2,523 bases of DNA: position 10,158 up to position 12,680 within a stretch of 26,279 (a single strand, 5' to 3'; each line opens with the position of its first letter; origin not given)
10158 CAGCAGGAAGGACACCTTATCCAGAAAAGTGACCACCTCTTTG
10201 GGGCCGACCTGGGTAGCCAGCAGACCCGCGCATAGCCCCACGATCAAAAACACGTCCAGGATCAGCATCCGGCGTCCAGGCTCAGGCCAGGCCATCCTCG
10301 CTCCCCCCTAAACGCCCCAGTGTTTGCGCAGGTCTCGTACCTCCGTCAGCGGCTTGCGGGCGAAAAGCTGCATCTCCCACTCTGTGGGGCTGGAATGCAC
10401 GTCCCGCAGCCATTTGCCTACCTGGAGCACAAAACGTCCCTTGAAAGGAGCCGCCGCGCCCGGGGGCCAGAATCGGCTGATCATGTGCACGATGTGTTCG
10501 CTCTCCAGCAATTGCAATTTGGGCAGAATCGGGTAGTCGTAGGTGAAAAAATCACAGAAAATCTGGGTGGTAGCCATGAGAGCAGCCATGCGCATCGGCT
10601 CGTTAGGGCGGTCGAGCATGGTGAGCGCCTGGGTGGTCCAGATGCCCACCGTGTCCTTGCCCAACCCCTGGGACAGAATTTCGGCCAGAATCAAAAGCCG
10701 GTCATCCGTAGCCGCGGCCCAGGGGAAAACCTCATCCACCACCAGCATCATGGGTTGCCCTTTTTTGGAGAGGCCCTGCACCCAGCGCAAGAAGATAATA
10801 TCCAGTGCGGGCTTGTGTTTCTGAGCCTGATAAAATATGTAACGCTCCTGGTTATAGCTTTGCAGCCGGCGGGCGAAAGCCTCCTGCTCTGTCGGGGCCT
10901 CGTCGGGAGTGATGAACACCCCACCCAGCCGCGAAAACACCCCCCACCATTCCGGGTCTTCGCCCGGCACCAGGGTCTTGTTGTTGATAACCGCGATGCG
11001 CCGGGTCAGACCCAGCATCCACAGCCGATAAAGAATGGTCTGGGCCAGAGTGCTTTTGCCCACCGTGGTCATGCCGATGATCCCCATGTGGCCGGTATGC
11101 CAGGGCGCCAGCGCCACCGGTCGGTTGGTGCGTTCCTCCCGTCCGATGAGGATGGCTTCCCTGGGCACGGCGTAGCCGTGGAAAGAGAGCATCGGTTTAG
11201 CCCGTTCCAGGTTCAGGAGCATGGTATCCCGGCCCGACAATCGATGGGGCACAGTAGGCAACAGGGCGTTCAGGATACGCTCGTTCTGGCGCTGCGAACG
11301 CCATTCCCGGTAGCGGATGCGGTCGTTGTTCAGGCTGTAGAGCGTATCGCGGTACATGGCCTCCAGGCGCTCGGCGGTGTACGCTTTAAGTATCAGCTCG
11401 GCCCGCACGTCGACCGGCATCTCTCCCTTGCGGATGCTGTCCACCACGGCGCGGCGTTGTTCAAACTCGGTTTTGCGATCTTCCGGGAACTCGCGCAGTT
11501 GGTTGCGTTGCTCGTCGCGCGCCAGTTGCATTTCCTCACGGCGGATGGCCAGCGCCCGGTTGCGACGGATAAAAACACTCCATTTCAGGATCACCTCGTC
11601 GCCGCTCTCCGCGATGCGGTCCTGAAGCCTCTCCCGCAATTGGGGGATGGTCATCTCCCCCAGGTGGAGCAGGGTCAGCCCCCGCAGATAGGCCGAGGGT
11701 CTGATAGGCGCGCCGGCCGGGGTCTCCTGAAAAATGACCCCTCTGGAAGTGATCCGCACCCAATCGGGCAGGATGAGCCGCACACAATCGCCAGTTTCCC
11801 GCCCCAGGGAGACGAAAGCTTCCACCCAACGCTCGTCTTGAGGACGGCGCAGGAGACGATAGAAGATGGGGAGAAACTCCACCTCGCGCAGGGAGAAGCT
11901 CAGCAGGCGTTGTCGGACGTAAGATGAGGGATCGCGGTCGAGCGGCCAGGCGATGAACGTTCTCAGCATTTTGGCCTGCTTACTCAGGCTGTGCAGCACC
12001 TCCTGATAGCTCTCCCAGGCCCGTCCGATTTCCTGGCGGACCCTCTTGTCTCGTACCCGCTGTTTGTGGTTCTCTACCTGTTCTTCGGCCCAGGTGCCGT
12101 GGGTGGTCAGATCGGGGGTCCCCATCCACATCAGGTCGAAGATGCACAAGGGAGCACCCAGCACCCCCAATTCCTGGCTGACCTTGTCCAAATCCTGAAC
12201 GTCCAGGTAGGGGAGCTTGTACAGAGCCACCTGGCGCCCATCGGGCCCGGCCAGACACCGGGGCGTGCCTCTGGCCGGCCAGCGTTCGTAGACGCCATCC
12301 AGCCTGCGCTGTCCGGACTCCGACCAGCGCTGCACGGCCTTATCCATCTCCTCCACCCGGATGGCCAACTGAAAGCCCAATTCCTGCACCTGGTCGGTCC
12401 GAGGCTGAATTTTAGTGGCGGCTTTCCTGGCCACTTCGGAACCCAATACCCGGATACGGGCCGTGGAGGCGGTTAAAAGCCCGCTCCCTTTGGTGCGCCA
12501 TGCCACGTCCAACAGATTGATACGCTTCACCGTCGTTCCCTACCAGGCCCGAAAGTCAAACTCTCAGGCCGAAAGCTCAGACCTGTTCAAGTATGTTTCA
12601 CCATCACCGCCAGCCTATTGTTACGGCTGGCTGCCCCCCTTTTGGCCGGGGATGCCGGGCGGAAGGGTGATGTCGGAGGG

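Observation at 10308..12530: ATPase with divergent Walker A (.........) and an unassignable 450-aa N-terminal region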

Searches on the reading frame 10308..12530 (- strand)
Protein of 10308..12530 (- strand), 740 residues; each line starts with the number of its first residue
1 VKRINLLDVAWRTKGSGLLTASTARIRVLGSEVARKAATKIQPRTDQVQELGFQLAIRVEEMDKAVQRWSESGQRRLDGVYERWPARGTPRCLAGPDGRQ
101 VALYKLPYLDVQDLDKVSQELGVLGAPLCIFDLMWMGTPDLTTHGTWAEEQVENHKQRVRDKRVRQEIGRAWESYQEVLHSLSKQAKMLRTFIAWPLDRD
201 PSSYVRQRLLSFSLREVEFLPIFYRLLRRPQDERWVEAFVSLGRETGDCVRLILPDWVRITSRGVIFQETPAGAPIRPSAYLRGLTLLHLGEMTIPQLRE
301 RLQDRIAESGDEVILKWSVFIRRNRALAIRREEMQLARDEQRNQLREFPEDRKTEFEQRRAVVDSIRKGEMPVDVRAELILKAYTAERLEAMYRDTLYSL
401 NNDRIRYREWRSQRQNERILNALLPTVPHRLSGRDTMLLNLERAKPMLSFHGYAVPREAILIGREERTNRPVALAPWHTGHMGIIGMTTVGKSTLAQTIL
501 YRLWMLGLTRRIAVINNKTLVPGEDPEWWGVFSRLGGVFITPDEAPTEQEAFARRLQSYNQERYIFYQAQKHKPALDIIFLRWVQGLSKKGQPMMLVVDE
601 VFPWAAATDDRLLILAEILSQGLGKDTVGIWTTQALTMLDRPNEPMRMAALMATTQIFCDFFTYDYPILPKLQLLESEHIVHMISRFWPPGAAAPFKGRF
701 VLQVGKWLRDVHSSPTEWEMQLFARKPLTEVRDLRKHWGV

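Call 3: search_protein_families(library=pfam, proteins=[window:10308-12530:-], max_evalue=10)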
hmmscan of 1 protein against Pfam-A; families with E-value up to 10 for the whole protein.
window:10308-12530:- (740 aa): 2 families
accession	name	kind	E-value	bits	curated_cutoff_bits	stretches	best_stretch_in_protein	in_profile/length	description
PF01935.23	DUF87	-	0.0069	16.9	23.2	1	468-504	10-48/220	Helicase HerA, central domain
PF13191.12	AAA_16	-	0.13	13.2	32.6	1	480-609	25-148/167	AAA ATPase domain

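Call 4: search_protein_families(library=ncbifam, proteins=[window:10308-12530:-], max_evalue=10)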
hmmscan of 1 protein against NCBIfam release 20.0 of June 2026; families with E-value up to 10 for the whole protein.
window:10308-12530:- (740 aa): 1 family
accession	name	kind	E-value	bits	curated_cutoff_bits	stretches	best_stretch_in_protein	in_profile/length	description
TIGR03925.1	T7SS_EccC_b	equivalog_domain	0.0031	15.8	346.55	1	455-503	337-385/564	type VII secretion protein EccCb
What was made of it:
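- Checked: The best are DUF87/HerA at 16.9 bits (cut-off 23.2) and EccCb at E 0.003 (calls 3, 4).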

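Call 8: find_homologous_proteins(query=window:10308-12530:-, max_evalue=0.001)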
Query window:10308-12530:- (740 aa): 2 proteins with E <= 0.001 among 8000 candidates.
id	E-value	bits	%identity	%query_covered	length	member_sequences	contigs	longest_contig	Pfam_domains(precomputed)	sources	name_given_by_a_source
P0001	0.0e+0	1690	100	100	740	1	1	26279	-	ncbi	-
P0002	0.0e+0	1491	88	100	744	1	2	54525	-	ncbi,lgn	-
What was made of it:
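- Tried and rejected: The word-indexed homologue search found only the protein itself and an 88% orthologue (call 8).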

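Call 9: search_solved_structures(query=window:10308-12530:-, max_evalue=10, show_alignments=3)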
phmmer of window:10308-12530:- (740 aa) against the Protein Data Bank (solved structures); distinct sequences matched with E-value up to 10: 3.
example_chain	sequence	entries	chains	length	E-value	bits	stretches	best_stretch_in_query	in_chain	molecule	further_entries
7tbi_M1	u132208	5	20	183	0.21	13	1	32-122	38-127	Nsp1 | NUP62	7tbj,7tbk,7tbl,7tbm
5cws_C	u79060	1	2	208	0.29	12.6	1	32-122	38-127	Nucleoporin NSP1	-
2w0n_A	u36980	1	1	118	0.33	12.4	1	349-394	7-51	SENSOR PROTEIN DCUS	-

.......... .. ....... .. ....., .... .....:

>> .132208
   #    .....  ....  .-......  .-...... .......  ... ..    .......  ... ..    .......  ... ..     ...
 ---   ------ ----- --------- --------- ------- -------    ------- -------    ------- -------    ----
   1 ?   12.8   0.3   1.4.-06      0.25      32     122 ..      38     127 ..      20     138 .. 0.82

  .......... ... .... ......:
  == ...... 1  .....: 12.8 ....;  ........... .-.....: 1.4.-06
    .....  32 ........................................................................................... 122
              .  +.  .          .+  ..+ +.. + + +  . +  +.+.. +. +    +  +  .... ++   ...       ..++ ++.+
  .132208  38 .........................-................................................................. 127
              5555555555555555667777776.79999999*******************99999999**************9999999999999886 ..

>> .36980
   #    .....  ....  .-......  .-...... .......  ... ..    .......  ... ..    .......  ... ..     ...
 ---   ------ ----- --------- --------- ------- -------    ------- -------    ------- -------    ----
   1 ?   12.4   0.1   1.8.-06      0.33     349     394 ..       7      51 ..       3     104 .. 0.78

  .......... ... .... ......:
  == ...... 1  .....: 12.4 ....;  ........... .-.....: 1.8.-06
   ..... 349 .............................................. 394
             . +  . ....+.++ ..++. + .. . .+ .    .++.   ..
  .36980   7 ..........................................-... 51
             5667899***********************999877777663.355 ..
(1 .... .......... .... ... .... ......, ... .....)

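Call 11: find_encoding_contigs(protein=P0002, flank=10000, max_places=4)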
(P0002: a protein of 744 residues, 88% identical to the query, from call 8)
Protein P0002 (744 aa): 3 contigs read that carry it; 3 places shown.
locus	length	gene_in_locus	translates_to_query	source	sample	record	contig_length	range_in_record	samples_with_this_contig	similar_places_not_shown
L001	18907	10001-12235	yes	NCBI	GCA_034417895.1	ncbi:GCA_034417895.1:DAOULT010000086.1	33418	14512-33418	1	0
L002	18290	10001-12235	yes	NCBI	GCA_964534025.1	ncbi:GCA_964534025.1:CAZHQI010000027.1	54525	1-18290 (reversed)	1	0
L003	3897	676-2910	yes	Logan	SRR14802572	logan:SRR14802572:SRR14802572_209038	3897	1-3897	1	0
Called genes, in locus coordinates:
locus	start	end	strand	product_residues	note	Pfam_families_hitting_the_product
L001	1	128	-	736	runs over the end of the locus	PF01637:ATPase_2, PF13191:AAA_16, PF20703:nSTAND1, PF13401:AAA_22, PF26549:Tricorn_N, PF07676:PD40, PF07676:PD40, PF26549:Tricorn_N, +12 more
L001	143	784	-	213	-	PF01209:Ubie_methyltran, PF13489:Methyltransf_23, PF13847:Methyltransf_31, PF08241:Methyltransf_11, PF08242:Methyltransf_12, PF13649:Methyltransf_25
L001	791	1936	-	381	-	PF04389:Peptidase_M28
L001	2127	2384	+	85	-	-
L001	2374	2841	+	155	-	PF01850:PIN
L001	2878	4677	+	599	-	PF02743:dCache_1, PF00672:HAMP, PF07730:HisKA_3, PF13581:HATPase_c_2 (weak), PF02518:HATPase_c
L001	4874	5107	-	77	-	PF04964:Flp_Fap (faint)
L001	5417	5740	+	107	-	-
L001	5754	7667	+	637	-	-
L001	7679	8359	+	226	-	-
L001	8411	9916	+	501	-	PF01145:Band_7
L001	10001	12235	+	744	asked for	-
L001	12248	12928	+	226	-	PF01551:Peptidase_M23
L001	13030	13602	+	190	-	-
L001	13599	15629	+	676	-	PF11028:TMEM260_N, PF02366:PMT (weak)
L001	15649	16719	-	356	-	-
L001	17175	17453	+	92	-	-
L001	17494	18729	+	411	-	-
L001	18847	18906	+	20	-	?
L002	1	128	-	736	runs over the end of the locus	PF01637:ATPase_2, PF13191:AAA_16, PF20703:nSTAND1, PF13401:AAA_22, PF26549:Tricorn_N, PF07676:PD40, PF07676:PD40, PF26549:Tricorn_N, +12 more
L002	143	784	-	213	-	PF01209:Ubie_methyltran, PF13489:Methyltransf_23, PF13847:Methyltransf_31, PF08241:Methyltransf_11, PF08242:Methyltransf_12, PF13649:Methyltransf_25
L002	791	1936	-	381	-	PF04389:Peptidase_M28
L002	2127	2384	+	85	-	-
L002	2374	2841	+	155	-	PF01850:PIN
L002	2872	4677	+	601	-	PF02743:dCache_1, PF00672:HAMP, PF07730:HisKA_3, PF13581:HATPase_c_2 (weak), PF02518:HATPase_c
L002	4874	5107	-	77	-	PF04964:Flp_Fap (faint)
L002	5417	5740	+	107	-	-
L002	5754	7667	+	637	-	-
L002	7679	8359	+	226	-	-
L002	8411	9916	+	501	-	PF01145:Band_7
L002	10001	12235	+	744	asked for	-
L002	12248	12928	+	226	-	PF01551:Peptidase_M23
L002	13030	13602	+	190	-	-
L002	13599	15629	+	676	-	PF11028:TMEM260_N, PF02366:PMT (weak)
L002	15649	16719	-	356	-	-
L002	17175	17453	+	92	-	-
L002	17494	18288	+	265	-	?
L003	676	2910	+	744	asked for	-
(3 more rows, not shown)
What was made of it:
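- The flanks are ordinary chromosomal genes and are syntenic between two genomes (call 11).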

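Call 12: search_protein_families(library=padloc, proteins=[window:10308-12530:-], max_evalue=0.1)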
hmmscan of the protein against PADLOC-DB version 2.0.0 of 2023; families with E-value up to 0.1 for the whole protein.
window:10308-12530:- (740 aa): 1 family
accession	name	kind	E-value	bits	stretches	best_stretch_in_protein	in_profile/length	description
PDLC04140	mad8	-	9.5e-05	20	1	460-564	4-115/314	mads_8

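Call 13: search_protein_families(library=phrogs, proteins=[window:10308-12530:-], max_evalue=0.1)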
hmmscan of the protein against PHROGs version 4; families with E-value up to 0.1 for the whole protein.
window:10308-12530:- (740 aa): 0 families

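Call 18: search_dna_similar(query=window:10308-12530:-, collection=plasmids, mode=protein, max_evalue=0.01, max_rows=15)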
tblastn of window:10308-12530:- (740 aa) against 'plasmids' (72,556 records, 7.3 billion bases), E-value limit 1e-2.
No match.
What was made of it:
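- On Conjugative T4SS / ICE: No plasmid match (call 18).
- tblastn against 72,556 plasmids finds nothing (call 18).
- Tried and rejected: tblastn against plasmids found no match (call 18).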

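Call 19: search_protein_representatives(protein=window:10308-12530:-)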
Query: 740 residues. Proteins with E-value up to 0.001 (for the whole library): 5; up to 1e-10: 2; up to 1e-30: 1. The best 5 are listed.
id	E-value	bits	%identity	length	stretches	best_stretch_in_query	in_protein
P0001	0.0e+00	1690.0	100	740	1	1-740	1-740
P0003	3.6e-11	58.6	23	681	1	109-642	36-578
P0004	4.3e-07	45.1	29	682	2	404-639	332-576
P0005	6.9e-07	44.4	46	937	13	475-502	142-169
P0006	8.8e-05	37.5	29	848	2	377-635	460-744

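Call 21: search_protein_families(library=pfam, proteins=[P0003, P0004, P0005, P0006], max_evalue=1)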
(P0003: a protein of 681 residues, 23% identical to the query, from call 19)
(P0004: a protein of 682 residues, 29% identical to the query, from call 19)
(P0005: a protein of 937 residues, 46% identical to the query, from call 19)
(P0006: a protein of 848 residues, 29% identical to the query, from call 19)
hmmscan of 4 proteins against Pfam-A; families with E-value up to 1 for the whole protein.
P0003 (681 aa): 8 families
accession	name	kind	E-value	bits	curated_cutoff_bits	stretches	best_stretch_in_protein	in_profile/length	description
PF25199.1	nSTAND_NTPase5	-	0.01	16.1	34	1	411-454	44-86/145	Novel STAND NTPase 5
PF13481.12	AAA_25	-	0.021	14.9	27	1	404-536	29-154/195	AAA domain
PF00004.35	AAA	-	0.033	15.1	21.2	0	412-479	2-68/131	ATPase family associated with various cellular activities (AAA)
PF13401.12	AAA_22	-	0.063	14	27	1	409-534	6-93/130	AAA domain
PF01935.23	DUF87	-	0.14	12.6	23.2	1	415-445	30-59/220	Helicase HerA, central domain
PF00005.33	ABC_tran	-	0.2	12.7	25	1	405-434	8-37/137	ABC transporter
PF13555.12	AAA_29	-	0.2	11.9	27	1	407-422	21-36/61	P-loop containing region of AAA domain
PF01078.27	Mg_chelatase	-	0.29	10.9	20.3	1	410-438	24-52/207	Magnesium chelatase, subunit ChlI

P0004 (682 aa): 9 families
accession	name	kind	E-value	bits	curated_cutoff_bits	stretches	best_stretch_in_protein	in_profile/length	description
PF25199.1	nSTAND_NTPase5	-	0.00065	20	34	1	408-456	44-92/145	Novel STAND NTPase 5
PF24389.1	ORC-CDC6-like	-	0.012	14.8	27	1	406-430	33-57/571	ORC-CDC6-like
PF01580.24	FtsK_SpoIIIE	-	0.062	13.2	24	1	406-431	40-65/221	FtsK/SpoIIIE family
PF01637.24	ATPase_2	-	0.065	13.5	33.2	1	408-501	23-114/225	ATPase domain predominantly from Archaea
PF01935.23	DUF87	-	0.077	13.5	23.2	1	411-431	29-49/220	Helicase HerA, central domain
PF12846.13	AAA_10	-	0.11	11.9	27.5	1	408-437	24-53/362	AAA-like domain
PF06745.19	ATPase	-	0.12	12.1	26.6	0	402-458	16-73/231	KaiC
PF00005.33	ABC_tran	-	0.15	13.1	25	1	402-431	8-37/137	ABC transporter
PF13401.12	AAA_22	-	0.24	12.1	27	1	406-430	6-30/130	AAA domain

P0005 (937 aa): 4 families
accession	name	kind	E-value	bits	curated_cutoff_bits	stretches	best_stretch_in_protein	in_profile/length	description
PF23103.1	Zf-C2H2_ZNF451_5th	-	4.7e-14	52.3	27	0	73-82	22-31/35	Fifth Zinc fingers C2H2 type, ZNF451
PF04771.18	CAV_VP3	-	0.011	16.6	72.7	0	229-246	11-28/102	Chicken anaemia virus VP-3 protein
PF24742.1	ARM_CUL7_CUL9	-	0.25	11.8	27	0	848-866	88-106/172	CUL7/CUL9 ARM repeat domain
PF03313.21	SDH_alpha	-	0.33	11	26.4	0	852-882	142-172/260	Serine dehydratase alpha chain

P0006 (848 aa): 1 family
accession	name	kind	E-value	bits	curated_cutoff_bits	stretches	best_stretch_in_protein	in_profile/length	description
PF00767.23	Poty_coat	-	0.06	13.3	27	1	531-609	151-226/244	Potyvirus coat protein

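Call 24: find_homologous_proteins(query=A1, max_evalue=0.001)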
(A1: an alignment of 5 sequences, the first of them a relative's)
Query A1 (5 sequences) (740 aa, profile of the alignment): 2 proteins with E <= 0.001 among 8000 candidates.
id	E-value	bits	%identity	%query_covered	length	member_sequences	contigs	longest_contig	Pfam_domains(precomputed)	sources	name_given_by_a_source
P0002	0.0e+0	1169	88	100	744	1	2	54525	-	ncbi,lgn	-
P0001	0.0e+0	1158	100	100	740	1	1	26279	-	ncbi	-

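Call 25: find_encoding_contigs(protein=P0003, flank=10000, max_places=3)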
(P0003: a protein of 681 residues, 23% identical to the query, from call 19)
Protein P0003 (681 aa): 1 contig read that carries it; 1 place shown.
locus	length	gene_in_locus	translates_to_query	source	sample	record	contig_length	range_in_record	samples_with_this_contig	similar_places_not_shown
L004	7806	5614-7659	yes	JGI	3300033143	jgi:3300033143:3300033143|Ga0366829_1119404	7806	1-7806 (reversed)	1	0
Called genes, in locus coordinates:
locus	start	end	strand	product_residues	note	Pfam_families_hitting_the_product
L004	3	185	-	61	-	?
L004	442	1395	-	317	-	PF01145:Band_7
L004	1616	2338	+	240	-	-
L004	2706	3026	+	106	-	-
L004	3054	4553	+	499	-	-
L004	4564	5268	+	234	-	-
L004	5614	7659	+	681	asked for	-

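Call 26: predict_structure(protein=window:10308-12530:-)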
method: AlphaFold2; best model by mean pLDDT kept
length: 740 residues; sequences in the alignment: 1
mean_pLDDT: 36.2   pTM: 0.23
mean pLDDT of the five models: 36.2, 29.2, 27.6, 27.0, 25.7
residues with pLDDT >= 90: 0; 70-90: 0; 50-70: 15; < 50: 725
segments of 3 or more residues with pLDDT < 50: 1-148, 158-342, 355-640, 642-653, 655-740
pLDDT, mean of each block of 10 residues (from residue 1): 28 26 26 35 32 29 34 35 31 30 30 36 37 35 46 47 43 42 36 34 35 32 34 38 34 34 35 33 38 39 37 30 30 38 50 48 42 37 36 32 28 34 30 26 27 30 34 35 36 41 38 37 40 35 40 38 31 32 35 32 43 44 42 47 46 47 40 36 39 39 43 39 37 36
secondary structure, 60 per line:
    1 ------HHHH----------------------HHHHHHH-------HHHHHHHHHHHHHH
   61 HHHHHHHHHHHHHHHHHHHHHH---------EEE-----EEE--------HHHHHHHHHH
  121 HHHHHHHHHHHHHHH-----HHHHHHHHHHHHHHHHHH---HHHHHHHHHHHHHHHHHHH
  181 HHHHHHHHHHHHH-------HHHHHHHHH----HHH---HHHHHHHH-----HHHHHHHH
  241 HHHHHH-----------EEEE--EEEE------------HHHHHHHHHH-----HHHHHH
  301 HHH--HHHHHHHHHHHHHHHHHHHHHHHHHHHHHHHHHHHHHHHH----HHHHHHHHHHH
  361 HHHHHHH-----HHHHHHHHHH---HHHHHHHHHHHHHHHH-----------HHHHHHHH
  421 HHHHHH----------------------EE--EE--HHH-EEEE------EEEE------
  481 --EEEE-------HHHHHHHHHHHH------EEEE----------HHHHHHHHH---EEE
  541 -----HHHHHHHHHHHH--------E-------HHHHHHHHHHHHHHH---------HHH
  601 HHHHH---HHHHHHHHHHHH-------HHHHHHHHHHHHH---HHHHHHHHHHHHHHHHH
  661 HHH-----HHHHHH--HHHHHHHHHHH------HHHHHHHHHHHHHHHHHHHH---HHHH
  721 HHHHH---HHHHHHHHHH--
elements in order (helices of 4 or more, strands of 3 or more residues): H7-10 H33-39 H47-82 E92-94 E100-102 H111-135 H141-158 H162-193 H201-209 H220-227 H233-246 E258-261 E264-267 H280-289 H295-303 H306-345 H350-367 H373-382 H386-401 H413-426 E461-464 E471-474 E483-486 H494-505 E512-515 H526-534 E538-540 H546-557 H574-588 H598-605 H609-620 H628-640 H644-663 H669-674 H677-687 H694-713 H717-725 H729-738
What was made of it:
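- Tried and rejected: The single-sequence AF2 model was useless (pLDDT 36, call 26).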

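Call 27: find_encoding_contigs(protein=P0004, flank=10000, max_places=3)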
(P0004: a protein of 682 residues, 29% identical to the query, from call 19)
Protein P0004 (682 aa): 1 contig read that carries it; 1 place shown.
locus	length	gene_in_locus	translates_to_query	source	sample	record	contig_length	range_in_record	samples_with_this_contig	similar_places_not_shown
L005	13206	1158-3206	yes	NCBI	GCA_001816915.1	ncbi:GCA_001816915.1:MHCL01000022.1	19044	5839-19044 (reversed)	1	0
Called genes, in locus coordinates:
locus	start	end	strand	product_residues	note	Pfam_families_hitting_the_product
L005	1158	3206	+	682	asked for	-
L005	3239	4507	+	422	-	PF01551:Peptidase_M23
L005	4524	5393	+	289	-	-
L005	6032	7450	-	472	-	-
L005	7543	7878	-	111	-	PF02311:AraC_binding, PF07883:Cupin_2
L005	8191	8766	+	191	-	PF10502:Peptidase_S26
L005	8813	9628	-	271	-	PF02195:ParB_N, PF17762:HTH_ParB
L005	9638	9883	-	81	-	PF01016:Ribosomal_L27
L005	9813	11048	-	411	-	PF01555:N6_N4_Mtase (weak), PF01170:UPF0020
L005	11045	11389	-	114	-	PF00829:Ribosomal_L21p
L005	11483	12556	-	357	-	PF01098:FTSW_RODA_SPOVE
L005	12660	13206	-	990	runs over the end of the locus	PF00133:tRNA-synt_1, PF09334:tRNA-synt_1g (faint), PF08264:Anticodon_1, PF19302:DUF5915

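Call 28: find_encoding_contigs(protein=P0006, flank=10000, max_places=3)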
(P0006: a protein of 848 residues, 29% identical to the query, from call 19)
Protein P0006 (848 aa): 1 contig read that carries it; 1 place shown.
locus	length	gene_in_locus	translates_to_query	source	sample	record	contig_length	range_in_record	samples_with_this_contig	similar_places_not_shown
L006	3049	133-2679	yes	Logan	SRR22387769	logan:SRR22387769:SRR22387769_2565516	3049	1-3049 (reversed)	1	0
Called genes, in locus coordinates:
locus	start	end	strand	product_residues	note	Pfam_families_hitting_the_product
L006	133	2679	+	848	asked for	-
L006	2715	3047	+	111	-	?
